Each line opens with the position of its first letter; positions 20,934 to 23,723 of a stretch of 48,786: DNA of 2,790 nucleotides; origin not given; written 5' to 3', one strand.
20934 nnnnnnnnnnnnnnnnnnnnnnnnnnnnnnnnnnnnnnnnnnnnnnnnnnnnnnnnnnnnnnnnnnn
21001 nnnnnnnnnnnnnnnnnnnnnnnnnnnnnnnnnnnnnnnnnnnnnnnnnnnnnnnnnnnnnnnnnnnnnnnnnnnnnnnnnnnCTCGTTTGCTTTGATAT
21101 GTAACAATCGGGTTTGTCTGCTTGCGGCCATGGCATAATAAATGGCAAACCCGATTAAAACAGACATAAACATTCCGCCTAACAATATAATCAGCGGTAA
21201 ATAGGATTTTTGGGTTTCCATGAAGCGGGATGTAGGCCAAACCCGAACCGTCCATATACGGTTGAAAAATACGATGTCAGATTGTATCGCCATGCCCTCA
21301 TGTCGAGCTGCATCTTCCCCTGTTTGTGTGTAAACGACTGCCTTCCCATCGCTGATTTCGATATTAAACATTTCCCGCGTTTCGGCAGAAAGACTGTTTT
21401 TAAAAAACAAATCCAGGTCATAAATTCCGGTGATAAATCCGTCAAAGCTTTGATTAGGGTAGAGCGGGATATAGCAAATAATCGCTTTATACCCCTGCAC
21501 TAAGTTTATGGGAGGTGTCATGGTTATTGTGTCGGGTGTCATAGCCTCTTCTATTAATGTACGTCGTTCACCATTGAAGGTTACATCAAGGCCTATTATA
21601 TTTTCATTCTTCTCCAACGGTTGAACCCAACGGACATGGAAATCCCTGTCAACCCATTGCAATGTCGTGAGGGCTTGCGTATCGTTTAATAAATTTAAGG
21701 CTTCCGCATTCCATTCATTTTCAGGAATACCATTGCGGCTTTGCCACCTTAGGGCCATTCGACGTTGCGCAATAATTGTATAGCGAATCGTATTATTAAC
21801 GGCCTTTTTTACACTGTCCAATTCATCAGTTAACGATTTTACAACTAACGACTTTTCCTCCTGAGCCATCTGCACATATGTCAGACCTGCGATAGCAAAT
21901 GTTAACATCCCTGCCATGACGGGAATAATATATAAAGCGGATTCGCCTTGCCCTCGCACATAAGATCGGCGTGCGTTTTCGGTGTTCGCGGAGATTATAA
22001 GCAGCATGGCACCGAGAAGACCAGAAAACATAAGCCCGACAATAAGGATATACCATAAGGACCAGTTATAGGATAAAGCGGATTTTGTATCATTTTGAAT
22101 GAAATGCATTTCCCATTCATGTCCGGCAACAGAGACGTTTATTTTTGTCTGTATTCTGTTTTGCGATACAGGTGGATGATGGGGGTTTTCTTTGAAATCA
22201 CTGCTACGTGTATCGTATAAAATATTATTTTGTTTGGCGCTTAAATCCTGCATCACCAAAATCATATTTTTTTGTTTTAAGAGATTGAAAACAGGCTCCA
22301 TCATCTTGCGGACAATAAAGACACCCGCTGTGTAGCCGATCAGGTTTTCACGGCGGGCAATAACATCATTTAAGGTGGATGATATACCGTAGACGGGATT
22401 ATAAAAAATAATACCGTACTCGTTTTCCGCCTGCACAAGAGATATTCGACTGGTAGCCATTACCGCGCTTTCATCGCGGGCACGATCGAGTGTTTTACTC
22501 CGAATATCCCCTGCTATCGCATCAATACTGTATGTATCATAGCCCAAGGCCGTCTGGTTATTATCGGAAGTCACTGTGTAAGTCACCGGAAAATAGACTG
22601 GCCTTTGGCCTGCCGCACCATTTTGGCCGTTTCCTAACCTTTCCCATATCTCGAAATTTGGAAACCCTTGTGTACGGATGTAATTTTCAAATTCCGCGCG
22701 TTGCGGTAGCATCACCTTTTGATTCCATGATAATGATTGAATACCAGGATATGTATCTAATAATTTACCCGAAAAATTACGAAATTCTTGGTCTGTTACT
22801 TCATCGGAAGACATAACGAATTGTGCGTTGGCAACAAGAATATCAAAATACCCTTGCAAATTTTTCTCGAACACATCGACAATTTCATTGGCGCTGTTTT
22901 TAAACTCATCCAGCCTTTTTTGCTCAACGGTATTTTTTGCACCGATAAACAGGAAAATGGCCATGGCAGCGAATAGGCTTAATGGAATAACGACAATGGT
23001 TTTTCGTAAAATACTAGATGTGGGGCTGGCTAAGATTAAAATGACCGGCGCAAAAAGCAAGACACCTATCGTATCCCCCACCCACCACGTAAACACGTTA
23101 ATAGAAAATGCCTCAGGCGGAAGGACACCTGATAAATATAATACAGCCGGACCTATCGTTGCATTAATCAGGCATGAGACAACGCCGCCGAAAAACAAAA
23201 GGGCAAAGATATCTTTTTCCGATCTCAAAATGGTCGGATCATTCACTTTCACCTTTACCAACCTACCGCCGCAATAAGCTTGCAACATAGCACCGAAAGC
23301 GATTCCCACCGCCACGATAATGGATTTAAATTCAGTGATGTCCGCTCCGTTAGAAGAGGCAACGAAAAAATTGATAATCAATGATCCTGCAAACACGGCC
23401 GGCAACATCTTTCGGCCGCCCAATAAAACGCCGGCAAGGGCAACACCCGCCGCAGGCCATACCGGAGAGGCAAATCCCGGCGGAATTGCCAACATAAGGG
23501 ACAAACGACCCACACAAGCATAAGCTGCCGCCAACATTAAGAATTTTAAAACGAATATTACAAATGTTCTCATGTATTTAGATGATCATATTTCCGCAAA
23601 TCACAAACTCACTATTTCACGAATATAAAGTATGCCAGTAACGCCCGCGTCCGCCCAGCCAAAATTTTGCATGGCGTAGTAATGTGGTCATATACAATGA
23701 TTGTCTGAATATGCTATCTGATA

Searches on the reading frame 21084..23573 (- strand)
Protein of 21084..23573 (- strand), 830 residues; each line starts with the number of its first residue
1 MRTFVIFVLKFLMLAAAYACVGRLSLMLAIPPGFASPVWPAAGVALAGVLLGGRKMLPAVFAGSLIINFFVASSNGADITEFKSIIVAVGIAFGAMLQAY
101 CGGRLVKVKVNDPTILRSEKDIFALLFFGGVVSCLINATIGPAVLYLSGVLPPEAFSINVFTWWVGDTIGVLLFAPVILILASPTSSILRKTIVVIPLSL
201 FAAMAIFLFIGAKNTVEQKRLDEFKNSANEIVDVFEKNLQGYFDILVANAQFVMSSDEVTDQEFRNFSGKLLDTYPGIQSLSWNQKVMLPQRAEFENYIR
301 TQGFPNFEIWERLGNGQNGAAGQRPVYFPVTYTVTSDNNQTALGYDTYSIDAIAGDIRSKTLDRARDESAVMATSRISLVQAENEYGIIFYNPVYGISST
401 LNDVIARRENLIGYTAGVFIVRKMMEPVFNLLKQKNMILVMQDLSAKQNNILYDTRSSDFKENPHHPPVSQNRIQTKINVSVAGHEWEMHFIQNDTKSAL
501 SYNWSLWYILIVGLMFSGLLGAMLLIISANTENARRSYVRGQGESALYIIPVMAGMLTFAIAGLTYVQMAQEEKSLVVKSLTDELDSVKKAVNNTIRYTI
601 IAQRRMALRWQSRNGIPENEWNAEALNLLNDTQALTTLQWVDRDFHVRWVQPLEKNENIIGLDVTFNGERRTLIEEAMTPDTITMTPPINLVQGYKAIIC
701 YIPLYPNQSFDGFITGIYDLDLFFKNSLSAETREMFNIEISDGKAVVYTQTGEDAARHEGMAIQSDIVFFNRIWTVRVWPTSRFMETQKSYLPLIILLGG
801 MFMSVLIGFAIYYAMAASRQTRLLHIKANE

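Call 18: find_homologous_proteins(query=window:21084-23573:-, max_evalue=1e-10)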
Query window:21084-23573:- (830 aa): 141 proteins with E <= 1e-10 among 8000 candidates; the best 120 are listed.
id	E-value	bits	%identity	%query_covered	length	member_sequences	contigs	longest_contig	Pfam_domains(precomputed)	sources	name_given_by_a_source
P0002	0.0e+0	1301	100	70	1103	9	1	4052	PF08447.19,PF13426.14,PF08448.17,PF02518.32,PF00512.32,PF00989.32,PF00072.31,PF03924.20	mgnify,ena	mgnify:FL=1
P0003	3.7e-228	778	41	100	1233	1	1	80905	PF05231.20,PF02518.32,PF00512.32,PF00072.31,PF03924.20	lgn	-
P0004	3.2e-214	732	42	99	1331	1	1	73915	PF08447.19,PF13426.14,PF13188.14,PF05231.20,PF08448.17,PF02518.32,PF00512.32,PF00989.32,PF03924.20,PF14501.13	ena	-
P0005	1.6e-212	726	41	99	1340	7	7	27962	PF13426.14,PF05231.20,PF08448.17,PF02518.32,PF00512.32,PF00989.32,PF03924.20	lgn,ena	-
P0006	5.7e-206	704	40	100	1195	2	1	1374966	PF05231.20,PF08448.17,PF02518.32,PF00512.32,PF03924.20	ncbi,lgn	ncbi:MAG: CHASE domain-containing protein [Rickettsiales bacterium]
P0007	4.6e-200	685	40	99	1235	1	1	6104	PF05231.20,PF02518.32,PF00512.32,PF00072.31,PF03924.20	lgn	-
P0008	6.7e-199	681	39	98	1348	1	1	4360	PF08447.19,PF13426.14,PF13188.14,PF05231.20,PF12860.14,PF08448.17,PF02518.32,PF00989.32,PF03924.20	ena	-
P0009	3.1e-198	679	38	99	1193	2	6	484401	PF13426.14,PF13188.14,PF05231.20,PF12860.14,PF08448.17,PF02518.32,PF00989.32,PF03924.20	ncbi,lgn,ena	-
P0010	6.8e-191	655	39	95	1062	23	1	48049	PF05231.20,PF02518.32,PF00512.32,PF03924.20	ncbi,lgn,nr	ncbi:MAG: CHASE domain-containing protein [Alphaproteobacteria bacterium]|nr:CHASE domain-containing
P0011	5.6e-190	652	40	98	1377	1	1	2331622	PF13426.14,PF05231.20,PF08448.17,PF02518.32,PF00512.32,PF00072.31,PF03924.20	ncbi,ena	-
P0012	1.2e-189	650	37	99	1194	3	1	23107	PF13426.14,PF05231.20,PF12860.14,PF13581.13,PF08448.17,PF02518.32,PF00989.32,PF03924.20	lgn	-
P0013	1.8e-187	643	41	64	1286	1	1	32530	PF05231.20,PF02518.32,PF00512.32,PF03924.20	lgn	-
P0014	2.1e-181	623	38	99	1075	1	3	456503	PF05231.20,PF02518.32,PF00512.32,PF03924.20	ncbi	-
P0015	8.0e-164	565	37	98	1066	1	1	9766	PF05231.20,PF02518.32,PF00512.32,PF03924.20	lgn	-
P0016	8.2e-142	492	32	100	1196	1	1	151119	PF13426.14,PF05231.20,PF08448.17,PF02518.32,PF00989.32,PF03924.20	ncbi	-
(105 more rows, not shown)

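Call 19: find_encoding_contigs(protein=P0003, flank=6000, max_places=1)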
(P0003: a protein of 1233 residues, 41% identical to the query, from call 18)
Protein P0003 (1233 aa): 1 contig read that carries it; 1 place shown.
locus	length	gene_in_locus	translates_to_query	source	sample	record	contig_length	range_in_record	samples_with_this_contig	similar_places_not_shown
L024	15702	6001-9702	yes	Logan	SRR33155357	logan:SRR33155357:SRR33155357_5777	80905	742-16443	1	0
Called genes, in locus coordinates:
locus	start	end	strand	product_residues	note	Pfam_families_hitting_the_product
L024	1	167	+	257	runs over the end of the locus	-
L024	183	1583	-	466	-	PF02321:OEP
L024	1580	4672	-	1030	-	PF00873:ACR_tran, PF02355:SecD_SecF_C (faint), PF03176:MMPL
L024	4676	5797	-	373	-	PF25917:BSH_RND, PF25935:BSH_LcnD (weak), PF25973:BSH_CzcB (weak), PF25944:Beta-barrel_RND (weak), PF25954:Beta-barrel_RND_2, PF25967:RND-MFP_C (weak), PF25989:YknX_C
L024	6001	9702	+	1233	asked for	PF05231:MASE1, PF03924:CHASE, PF00512:HisKA, PF02518:HATPase_c, PF00072:Response_reg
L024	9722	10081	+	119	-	PF01627:Hpt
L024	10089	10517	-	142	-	PF00072:Response_reg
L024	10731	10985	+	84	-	-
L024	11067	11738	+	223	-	PF06055:ExoD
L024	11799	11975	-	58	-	PF01679:Pmp3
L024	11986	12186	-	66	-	-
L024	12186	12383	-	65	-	-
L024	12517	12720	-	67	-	PF05532:CsbD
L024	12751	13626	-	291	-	PF05239:PRC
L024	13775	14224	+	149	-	PF09537:DUF2383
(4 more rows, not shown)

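Call 20: find_encoding_contigs(protein=P0004, flank=6000, max_places=1)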
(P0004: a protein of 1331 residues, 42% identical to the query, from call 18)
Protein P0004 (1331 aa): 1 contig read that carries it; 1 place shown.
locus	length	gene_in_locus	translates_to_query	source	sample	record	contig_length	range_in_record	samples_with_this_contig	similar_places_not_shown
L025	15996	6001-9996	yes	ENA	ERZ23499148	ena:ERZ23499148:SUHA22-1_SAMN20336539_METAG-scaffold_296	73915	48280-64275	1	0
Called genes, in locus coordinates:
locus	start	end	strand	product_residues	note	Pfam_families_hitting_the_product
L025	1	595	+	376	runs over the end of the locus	PF13393:tRNA-synt_His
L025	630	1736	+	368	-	PF00364:Biotin_lipoyl (faint), PF25917:BSH_RND, PF25973:BSH_CzcB, PF25954:Beta-barrel_RND_2, PF25967:RND-MFP_C, PF25989:YknX_C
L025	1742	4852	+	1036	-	PF00873:ACR_tran, PF03176:MMPL (weak)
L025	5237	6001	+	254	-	PF03502:Channel_Tsx, PF16412:DUF5020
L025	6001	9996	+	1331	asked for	PF05231:MASE1, PF03924:CHASE, PF03924:CHASE, PF08447:PAS_3, PF00989:PAS, PF08448:PAS_4, PF13426:PAS_9, PF00512:HisKA, +3 more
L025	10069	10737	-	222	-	PF13650:Asp_protease_2, PF13975:gag-asp_proteas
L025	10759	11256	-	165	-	PF13637:Ank_4 (faint), PF00023:Ank (faint)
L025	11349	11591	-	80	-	-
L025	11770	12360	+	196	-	PF08712:Nfu_N, PF01106:NifU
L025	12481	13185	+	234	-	PF13576:Pentapeptide_3 (faint), PF13599:Pentapeptide_4, PF00805:Pentapeptide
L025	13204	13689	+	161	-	-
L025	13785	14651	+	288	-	PF00892:EamA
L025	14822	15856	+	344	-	PF09982:LpxR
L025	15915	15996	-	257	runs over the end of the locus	PF13462:Thioredoxin_4, PF13098:Thioredoxin_2 (weak), PF01323:DSBA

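Call 21: find_encoding_contigs(protein=P0005, flank=6000, max_places=2)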
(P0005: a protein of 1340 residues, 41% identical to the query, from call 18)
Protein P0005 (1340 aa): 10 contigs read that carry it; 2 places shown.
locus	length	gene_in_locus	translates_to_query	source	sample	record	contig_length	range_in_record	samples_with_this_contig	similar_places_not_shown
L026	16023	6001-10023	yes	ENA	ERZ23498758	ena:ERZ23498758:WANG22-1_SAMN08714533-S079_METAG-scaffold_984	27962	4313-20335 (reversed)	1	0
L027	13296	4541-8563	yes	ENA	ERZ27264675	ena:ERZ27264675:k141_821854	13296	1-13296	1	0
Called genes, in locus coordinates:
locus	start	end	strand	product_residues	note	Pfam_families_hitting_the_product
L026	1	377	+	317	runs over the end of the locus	PF00291:PALP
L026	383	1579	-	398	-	PF22807:TrAA12, PF07995:GSDH, PF22807:TrAA12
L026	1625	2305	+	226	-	PF02798:GST_N (weak), PF13417:GST_N_3, PF13409:GST_N_2, PF00043:GST_C, PF14497:GST_C_3 (weak), PF13410:GST_C_2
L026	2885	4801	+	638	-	PF00005:ABC_tran, PF02463:SMC_N (faint), PF12848:ABC_tran_Xtn, PF00005:ABC_tran, PF13304:AAA_21 (weak), PF16326:ABC_tran_CTD (weak)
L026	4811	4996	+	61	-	-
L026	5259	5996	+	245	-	-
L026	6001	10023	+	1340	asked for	PF05231:MASE1, PF03924:CHASE, PF00989:PAS, PF08448:PAS_4, PF13426:PAS_9, PF00989:PAS, PF13426:PAS_9, PF00512:HisKA, +1 more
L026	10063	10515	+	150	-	PF00072:Response_reg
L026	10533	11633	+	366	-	PF00072:Response_reg, PF02518:HATPase_c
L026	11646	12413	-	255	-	PF00535:Glycos_transf_2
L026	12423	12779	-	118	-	-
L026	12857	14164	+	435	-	PF26314:MptA_B_family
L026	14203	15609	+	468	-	PF00749:tRNA-synt_1c, PF19269:Anticodon_2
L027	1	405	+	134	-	?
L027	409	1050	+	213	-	PF01323:DSBA (weak), PF13743:Thioredoxin_5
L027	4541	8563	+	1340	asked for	PF05231:MASE1, PF03924:CHASE, PF00989:PAS, PF08448:PAS_4, PF13426:PAS_9, PF00989:PAS, PF13426:PAS_9, PF00512:HisKA, +1 more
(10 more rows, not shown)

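Call 22: find_encoding_contigs(protein=P0006, flank=6000, max_places=1)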
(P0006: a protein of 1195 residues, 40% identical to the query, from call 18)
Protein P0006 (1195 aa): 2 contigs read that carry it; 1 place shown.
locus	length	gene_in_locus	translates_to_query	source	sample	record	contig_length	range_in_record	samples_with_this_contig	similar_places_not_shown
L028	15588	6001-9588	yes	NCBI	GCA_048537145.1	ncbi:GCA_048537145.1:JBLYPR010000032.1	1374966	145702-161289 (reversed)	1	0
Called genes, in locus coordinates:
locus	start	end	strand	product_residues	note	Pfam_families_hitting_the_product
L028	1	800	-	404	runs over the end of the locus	PF01738:DLH, PF08840:BAAT_C (weak)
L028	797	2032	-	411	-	PF13472:Lipase_GDSL_2 (faint)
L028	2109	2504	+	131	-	PF19588:SxtJ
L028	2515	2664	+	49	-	PF19451:DUF5989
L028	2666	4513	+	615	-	PF02543:Carbam_trans_N, PF16861:Carbam_trans_C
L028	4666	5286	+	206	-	PF01381:HTH_3, PF12844:HTH_19, PF00072:Response_reg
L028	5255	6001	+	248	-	PF16412:DUF5020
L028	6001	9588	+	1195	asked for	PF05231:MASE1, PF03924:CHASE, PF08448:PAS_4, PF00512:HisKA, PF02518:HATPase_c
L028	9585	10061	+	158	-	PF00072:Response_reg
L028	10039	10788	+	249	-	PF00512:HisKA (weak), PF02518:HATPase_c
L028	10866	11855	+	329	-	PF00072:Response_reg, PF00990:GGDEF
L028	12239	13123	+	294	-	PF00795:CN_hydrolase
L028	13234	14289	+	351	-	PF04371:PAD_porph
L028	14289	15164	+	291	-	PF03631:Virul_fac_BrkB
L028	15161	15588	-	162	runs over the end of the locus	PF01478:Peptidase_A24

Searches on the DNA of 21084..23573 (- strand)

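Call 23: search_rna_families(sources=[L024, L025, L026, L027, L028], threshold=gathering)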
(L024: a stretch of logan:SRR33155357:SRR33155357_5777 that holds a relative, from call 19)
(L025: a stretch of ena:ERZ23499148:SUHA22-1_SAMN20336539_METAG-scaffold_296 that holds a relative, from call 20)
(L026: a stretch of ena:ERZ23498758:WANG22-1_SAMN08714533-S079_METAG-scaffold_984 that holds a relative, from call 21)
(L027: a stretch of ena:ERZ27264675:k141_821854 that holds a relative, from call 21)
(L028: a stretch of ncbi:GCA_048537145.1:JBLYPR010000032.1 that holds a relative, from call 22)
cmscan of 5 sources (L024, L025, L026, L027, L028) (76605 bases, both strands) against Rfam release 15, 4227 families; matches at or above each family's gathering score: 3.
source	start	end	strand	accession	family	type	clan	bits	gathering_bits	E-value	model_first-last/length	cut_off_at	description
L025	14699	14772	+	RF00005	tRNA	Gene; tRNA;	CL00001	66.4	29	3.7e-12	1-71/71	no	tRNA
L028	12037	12108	-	RF00005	tRNA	Gene; tRNA;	CL00001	66.4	29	3.8e-12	1-71/71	no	tRNA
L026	15662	15734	+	RF00005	tRNA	Gene; tRNA;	CL00001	62.7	29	3.8e-11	1-71/71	no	tRNA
